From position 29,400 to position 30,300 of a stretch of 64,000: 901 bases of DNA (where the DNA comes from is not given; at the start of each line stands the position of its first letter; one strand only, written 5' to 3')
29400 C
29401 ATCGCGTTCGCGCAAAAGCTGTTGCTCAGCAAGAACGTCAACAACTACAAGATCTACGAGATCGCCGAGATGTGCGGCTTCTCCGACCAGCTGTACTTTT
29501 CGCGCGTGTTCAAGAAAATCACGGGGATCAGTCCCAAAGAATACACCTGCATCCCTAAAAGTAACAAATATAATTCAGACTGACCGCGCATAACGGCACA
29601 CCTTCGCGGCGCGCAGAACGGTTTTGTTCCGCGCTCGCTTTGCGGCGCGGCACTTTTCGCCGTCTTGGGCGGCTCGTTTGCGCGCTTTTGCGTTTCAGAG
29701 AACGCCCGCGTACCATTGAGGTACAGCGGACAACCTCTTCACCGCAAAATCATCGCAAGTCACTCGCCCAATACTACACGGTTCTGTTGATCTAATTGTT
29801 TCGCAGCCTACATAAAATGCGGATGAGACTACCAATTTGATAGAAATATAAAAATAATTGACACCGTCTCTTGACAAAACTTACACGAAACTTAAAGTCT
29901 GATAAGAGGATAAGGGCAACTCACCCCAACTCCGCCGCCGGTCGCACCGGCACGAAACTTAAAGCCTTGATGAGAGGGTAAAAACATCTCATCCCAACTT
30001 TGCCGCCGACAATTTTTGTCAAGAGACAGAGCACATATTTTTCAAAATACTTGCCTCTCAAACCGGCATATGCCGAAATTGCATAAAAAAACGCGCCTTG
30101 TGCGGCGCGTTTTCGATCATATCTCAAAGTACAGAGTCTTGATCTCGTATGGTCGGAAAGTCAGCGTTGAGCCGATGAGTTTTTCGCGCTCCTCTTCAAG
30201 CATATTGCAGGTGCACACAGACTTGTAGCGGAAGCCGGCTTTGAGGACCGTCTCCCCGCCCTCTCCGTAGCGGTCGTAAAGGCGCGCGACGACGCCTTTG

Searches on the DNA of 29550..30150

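Call 72: search_rna_families(source=window, start=29550, end=30150, threshold=evalue, max_evalue=1)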
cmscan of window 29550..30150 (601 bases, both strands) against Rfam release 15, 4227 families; matches with E-value up to 1: 1.
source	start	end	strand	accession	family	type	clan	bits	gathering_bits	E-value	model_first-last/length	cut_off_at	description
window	29676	29758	-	RF04127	MIR8007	Gene; miRNA;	-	20.5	195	0.15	1-226/226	no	MIR8007 microRNA precursor family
